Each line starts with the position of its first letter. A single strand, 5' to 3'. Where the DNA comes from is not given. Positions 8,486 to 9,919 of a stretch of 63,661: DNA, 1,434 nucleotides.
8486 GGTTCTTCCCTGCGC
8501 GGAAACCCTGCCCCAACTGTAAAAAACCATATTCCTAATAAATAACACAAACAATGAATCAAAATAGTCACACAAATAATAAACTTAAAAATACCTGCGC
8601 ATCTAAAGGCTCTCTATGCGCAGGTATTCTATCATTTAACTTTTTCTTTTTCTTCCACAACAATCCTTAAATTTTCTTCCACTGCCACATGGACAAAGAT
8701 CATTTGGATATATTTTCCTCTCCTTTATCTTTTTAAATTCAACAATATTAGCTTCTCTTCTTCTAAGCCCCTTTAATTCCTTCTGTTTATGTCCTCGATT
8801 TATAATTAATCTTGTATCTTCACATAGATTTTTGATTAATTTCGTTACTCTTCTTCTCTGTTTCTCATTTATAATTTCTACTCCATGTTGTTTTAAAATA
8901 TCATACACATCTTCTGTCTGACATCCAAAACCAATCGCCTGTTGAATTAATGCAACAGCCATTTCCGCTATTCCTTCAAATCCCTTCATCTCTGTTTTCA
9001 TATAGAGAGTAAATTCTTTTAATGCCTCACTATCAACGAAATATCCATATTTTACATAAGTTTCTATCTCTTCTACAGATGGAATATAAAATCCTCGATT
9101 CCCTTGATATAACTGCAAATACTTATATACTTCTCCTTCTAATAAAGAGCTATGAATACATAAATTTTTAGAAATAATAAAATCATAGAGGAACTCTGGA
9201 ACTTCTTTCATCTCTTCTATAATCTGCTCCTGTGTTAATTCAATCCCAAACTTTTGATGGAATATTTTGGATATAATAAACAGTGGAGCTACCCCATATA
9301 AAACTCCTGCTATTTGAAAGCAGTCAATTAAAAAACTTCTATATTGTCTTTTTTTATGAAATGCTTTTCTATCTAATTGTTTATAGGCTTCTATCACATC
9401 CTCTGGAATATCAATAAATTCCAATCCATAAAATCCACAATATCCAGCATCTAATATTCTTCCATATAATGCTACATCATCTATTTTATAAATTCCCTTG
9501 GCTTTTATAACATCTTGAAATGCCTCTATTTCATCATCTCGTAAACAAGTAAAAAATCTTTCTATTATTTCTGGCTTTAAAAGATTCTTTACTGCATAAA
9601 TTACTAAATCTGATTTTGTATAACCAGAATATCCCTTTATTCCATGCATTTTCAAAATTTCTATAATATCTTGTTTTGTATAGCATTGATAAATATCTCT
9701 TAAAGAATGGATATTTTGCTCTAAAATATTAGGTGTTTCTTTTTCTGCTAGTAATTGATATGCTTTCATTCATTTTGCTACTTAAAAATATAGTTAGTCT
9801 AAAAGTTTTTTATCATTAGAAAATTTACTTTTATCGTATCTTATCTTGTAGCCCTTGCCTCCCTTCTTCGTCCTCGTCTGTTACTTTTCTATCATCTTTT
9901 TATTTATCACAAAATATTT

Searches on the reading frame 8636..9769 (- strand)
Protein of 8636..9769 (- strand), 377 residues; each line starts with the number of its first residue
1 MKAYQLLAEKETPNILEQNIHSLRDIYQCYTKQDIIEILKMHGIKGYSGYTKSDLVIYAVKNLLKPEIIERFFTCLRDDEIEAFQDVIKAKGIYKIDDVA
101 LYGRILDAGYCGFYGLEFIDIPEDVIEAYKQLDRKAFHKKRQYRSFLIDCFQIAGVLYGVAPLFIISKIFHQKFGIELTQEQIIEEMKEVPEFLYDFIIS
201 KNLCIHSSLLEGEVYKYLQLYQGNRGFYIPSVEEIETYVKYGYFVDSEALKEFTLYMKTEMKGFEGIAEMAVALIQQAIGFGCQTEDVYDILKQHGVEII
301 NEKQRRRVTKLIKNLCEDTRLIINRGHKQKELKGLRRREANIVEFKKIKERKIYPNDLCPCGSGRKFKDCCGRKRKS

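Call 13: search_protein_families(library=pfam, proteins=[window:8636-9769:-])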
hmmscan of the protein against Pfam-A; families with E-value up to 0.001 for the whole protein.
window:8636-9769:- (377 aa): 1 family
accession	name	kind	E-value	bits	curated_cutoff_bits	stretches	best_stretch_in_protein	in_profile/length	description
PF02810.21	SEC-C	-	1.5e-09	38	20.4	1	356-373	2-19/19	SEC-C motif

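Call 46: find_encoding_contigs(protein=window:8636-9769:-, flank=2500, max_places=10)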
Protein window:8636-9769:- (377 aa): 23 contigs read that carry it; 6 places shown.
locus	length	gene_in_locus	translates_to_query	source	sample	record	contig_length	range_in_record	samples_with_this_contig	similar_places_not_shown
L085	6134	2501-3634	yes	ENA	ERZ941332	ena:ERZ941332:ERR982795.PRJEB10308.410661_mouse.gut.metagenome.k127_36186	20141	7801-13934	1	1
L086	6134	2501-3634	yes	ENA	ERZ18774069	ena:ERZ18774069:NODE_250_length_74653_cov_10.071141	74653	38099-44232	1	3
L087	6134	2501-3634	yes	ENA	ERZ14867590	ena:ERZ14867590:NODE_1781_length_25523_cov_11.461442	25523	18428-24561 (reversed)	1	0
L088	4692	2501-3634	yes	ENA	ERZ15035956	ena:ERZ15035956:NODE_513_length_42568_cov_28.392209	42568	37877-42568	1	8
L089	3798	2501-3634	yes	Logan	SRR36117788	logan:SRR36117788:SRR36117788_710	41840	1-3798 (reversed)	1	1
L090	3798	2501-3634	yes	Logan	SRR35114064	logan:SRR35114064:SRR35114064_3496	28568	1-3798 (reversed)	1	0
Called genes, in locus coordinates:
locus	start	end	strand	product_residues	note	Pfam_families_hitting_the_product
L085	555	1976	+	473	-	PF13026:DUF3887, PF12146:Hydrolase_4, PF12697:Abhydrolase_6 (weak), PF20408:Abhydrolase_11 (faint), PF20434:BD-FAE (weak), PF00326:Peptidase_S9 (faint), PF01738:DLH (weak)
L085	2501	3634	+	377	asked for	PF02810:SEC-C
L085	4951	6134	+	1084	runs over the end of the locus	PF27218:MJ0043_C, PF00580:UvrD-helicase, PF13245:AAA_19, PF13604:AAA_30 (faint), PF01443:Viral_helicase1 (faint), PF13361:UvrD_C, PF13538:UvrD_C_2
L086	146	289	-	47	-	-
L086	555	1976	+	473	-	PF13026:DUF3887, PF12146:Hydrolase_4, PF12697:Abhydrolase_6 (weak), PF20408:Abhydrolase_11 (faint), PF20434:BD-FAE (weak), PF00326:Peptidase_S9 (faint), PF01738:DLH (weak)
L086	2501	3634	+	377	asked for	PF02810:SEC-C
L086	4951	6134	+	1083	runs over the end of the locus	PF27218:MJ0043_C, PF00580:UvrD-helicase, PF13245:AAA_19, PF13604:AAA_30 (faint), PF01443:Viral_helicase1 (faint), PF13361:UvrD_C, PF13538:UvrD_C_2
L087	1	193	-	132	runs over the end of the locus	-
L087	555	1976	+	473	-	PF07859:Abhydrolase_3 (faint), PF13026:DUF3887, PF12146:Hydrolase_4, PF12697:Abhydrolase_6 (weak), PF20408:Abhydrolase_11 (faint), PF20434:BD-FAE (weak), PF00326:Peptidase_S9, PF01738:DLH (weak)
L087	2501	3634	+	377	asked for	PF02810:SEC-C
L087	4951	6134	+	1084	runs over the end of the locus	PF27218:MJ0043_C, PF00580:UvrD-helicase, PF13245:AAA_19, PF13604:AAA_30 (faint), PF01443:Viral_helicase1 (faint), PF13361:UvrD_C, PF13538:UvrD_C_2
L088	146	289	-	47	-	-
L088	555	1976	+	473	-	PF13026:DUF3887, PF12146:Hydrolase_4, PF12697:Abhydrolase_6 (weak), PF20408:Abhydrolase_11 (faint), PF20434:BD-FAE (weak), PF00326:Peptidase_S9, PF01738:DLH (weak)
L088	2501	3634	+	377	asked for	PF02810:SEC-C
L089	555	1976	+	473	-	PF13026:DUF3887, PF12146:Hydrolase_4, PF12697:Abhydrolase_6 (weak), PF20408:Abhydrolase_11 (faint), PF20434:BD-FAE (weak), PF00326:Peptidase_S9, PF01738:DLH (weak)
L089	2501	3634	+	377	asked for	PF02810:SEC-C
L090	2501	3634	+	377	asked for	PF02810:SEC-C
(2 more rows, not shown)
